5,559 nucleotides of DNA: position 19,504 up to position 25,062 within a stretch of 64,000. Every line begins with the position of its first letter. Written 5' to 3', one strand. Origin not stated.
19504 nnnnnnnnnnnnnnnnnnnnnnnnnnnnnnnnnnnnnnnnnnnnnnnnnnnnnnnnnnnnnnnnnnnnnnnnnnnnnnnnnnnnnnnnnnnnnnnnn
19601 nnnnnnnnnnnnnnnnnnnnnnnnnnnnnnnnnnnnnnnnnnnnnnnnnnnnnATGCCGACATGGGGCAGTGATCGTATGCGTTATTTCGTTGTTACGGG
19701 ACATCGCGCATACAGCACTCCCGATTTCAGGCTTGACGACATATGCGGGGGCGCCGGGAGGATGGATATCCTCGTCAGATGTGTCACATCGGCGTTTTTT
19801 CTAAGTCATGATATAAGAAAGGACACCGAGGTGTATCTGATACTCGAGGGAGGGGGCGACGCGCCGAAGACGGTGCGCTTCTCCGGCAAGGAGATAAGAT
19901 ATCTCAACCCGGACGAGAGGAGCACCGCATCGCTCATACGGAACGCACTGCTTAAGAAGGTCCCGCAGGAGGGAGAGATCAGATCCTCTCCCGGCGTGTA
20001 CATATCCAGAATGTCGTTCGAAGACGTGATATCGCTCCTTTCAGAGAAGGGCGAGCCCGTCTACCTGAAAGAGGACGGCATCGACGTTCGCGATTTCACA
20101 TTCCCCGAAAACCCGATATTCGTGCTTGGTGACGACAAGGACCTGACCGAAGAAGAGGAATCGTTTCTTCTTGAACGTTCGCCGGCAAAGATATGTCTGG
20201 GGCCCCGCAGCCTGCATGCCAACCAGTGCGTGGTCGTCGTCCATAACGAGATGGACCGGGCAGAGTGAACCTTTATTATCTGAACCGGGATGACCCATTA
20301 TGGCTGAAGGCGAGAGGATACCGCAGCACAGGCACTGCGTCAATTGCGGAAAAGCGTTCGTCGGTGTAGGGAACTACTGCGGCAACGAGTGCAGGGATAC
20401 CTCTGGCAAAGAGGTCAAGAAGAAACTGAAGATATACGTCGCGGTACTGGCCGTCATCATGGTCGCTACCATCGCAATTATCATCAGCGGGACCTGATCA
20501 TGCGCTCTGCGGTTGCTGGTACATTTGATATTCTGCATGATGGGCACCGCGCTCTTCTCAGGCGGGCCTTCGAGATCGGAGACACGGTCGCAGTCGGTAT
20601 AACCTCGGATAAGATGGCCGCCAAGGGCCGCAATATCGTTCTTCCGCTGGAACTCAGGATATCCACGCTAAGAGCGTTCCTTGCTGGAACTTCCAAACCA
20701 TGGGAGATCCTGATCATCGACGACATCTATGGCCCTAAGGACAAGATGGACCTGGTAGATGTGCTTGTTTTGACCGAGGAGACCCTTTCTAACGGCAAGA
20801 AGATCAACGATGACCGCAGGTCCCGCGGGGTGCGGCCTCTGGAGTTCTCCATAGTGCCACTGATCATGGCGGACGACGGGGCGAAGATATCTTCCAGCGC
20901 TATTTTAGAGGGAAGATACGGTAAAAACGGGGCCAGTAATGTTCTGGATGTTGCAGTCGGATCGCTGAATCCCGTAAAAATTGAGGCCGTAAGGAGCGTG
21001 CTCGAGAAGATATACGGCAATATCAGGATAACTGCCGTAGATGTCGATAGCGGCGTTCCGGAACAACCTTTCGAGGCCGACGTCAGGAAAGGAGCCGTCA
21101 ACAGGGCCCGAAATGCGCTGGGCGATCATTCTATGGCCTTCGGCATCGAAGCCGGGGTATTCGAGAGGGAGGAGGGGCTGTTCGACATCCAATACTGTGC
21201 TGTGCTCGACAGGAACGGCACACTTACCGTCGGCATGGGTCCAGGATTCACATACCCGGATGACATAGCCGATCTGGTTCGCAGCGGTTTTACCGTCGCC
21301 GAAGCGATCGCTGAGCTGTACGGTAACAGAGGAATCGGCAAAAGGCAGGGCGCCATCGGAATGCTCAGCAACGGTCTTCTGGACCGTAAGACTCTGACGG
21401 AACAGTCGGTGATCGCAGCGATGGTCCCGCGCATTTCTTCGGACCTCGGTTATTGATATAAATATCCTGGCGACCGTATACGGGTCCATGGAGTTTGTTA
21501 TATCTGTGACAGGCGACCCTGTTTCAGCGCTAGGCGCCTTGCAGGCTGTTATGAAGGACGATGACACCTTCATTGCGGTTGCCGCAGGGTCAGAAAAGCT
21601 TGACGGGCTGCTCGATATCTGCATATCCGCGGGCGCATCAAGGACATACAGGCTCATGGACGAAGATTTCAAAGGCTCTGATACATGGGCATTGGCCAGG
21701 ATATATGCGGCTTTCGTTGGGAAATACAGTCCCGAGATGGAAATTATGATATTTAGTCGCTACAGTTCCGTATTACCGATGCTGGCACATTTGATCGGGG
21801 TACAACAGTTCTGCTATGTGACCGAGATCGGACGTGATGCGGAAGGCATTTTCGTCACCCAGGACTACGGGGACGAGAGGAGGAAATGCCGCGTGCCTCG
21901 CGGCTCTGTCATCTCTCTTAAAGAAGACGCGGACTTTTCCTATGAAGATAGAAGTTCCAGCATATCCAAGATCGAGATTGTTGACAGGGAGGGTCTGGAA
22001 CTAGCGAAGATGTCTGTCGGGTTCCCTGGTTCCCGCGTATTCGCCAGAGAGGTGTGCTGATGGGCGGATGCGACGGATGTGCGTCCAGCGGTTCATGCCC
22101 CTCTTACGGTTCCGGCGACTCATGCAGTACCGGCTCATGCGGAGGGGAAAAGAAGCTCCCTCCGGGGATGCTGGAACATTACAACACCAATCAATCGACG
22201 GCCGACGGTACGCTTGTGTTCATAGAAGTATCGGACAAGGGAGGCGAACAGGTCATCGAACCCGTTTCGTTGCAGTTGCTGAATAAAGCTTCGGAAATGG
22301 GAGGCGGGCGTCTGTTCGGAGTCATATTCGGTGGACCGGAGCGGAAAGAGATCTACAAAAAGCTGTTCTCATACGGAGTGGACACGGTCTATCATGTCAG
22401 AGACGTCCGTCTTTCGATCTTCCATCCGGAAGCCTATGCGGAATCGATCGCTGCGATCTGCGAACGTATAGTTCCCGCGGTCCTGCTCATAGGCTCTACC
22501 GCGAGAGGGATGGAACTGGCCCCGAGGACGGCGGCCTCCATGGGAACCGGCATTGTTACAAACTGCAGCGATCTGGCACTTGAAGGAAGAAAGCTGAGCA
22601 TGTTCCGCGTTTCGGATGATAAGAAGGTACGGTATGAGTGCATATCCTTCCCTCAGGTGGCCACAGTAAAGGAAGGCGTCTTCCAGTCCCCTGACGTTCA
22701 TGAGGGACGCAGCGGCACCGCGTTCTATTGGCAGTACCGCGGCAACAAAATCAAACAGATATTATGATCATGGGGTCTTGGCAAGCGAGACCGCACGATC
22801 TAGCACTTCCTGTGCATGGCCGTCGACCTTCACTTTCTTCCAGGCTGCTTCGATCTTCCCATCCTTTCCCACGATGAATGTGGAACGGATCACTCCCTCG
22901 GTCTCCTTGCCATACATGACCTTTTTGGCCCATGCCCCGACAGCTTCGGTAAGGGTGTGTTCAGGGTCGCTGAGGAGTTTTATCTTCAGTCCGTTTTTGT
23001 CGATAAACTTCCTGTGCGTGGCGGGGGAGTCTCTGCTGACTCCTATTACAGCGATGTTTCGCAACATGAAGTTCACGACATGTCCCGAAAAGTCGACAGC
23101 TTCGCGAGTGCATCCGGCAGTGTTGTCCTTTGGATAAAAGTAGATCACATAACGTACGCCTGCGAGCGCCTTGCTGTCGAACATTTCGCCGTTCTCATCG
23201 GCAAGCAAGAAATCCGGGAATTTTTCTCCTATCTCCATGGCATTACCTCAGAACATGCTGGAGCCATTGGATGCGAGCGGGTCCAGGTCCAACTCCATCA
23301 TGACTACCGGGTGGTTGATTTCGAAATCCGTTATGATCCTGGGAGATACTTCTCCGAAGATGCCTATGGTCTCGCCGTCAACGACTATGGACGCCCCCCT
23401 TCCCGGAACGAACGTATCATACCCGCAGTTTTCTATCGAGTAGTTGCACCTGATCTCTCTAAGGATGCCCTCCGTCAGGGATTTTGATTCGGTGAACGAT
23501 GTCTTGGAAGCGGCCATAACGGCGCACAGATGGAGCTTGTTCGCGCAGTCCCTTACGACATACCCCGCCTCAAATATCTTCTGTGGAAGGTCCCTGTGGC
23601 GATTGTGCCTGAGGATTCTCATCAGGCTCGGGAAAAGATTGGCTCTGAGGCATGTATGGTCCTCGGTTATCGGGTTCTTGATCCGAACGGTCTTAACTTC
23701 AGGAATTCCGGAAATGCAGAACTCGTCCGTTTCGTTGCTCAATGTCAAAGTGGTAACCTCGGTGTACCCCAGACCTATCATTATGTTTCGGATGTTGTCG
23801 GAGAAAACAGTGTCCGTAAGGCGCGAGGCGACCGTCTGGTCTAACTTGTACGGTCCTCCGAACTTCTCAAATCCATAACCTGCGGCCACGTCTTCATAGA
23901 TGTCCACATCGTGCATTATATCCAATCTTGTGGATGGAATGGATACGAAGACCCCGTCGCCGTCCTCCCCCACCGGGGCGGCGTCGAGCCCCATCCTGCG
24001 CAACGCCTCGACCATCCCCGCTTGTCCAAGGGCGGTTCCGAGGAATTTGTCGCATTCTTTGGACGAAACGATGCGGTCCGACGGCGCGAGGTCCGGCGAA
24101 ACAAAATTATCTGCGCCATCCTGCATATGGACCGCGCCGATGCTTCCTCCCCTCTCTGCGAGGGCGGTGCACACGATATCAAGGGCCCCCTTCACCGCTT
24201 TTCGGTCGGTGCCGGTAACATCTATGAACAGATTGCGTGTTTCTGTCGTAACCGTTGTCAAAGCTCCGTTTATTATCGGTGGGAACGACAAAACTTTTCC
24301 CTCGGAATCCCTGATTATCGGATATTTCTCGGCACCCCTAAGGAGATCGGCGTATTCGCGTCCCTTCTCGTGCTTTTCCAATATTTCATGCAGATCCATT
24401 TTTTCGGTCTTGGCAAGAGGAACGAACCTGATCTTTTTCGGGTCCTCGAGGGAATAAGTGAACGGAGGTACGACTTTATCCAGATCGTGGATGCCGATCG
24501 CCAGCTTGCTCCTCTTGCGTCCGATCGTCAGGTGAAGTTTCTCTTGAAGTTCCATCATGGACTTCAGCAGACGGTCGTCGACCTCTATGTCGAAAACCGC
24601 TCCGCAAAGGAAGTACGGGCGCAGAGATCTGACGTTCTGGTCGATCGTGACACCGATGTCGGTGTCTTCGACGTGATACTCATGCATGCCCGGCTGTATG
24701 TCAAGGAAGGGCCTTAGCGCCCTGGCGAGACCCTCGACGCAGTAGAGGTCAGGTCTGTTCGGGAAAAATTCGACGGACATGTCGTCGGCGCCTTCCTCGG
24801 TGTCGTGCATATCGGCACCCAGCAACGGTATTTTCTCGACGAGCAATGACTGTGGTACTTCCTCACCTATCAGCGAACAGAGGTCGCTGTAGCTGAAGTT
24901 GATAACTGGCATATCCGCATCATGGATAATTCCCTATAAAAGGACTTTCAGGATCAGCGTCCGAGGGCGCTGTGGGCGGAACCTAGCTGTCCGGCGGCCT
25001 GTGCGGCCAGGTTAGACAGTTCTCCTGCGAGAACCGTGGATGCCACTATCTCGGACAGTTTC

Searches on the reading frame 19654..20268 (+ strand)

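Call 11: search_protein_families(library=pfam, proteins=[window:19654-20268:+], max_evalue=0.001)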
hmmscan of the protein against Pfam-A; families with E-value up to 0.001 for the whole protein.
window:19654-20268:+ (204 aa): 1 family
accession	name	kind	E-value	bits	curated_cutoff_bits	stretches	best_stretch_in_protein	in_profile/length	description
PF04013.17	Methyltrn_RNA_2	-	7.5e-63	212.3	25.5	1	9-203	1-196/198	Putative SAM-dependent RNA methyltransferase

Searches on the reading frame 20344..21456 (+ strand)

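Call 11: search_protein_families(library=pfam, proteins=[window:20344-21456:+], max_evalue=0.001)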
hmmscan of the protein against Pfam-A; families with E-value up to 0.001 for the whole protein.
window:20344-21456:+ (370 aa): 2 families
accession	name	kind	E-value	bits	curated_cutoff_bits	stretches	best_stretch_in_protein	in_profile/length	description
PF01931.24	NTPase_I-T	-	7.4e-51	172.7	25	1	206-364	1-162/162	Protein of unknown function DUF84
PF01467.32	CTP_transf_like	-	7.5e-13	49.3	21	1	58-189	3-132/133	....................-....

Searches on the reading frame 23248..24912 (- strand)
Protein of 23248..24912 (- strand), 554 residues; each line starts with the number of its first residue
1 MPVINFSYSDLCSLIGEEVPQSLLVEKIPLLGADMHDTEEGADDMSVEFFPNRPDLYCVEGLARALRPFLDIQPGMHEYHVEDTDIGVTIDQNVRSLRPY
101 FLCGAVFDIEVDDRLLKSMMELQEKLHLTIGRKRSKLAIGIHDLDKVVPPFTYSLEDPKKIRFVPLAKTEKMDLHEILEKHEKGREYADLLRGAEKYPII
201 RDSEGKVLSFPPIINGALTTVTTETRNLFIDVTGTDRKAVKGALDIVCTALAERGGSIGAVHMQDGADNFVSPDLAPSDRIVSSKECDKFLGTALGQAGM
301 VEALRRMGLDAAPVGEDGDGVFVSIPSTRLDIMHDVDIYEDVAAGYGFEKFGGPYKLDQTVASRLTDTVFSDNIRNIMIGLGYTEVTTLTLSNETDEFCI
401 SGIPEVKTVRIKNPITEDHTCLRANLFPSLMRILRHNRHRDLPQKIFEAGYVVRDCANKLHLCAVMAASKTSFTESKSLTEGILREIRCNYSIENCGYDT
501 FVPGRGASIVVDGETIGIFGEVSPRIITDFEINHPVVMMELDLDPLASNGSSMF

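Call 39: search_protein_families(library=pfam, proteins=[window:23248-24912:-], max_evalue=0.00001)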
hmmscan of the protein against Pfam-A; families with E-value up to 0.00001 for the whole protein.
window:23248-24912:- (554 aa): 3 families
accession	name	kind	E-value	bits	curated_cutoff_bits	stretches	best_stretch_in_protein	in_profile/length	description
PF17759.6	tRNA_synthFbeta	-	3.9e-40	138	22.4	1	367-543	18-214/214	Phenylalanyl tRNA synthetase beta chain CLM domain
PF03484.21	B5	-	1.3e-17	64.2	28.6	1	283-348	4-67/67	tRNA synthetase B5 domain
PF03483.22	B3_4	-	2.7e-09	37.3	29.3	1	121-242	40-134/174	B3/4 domain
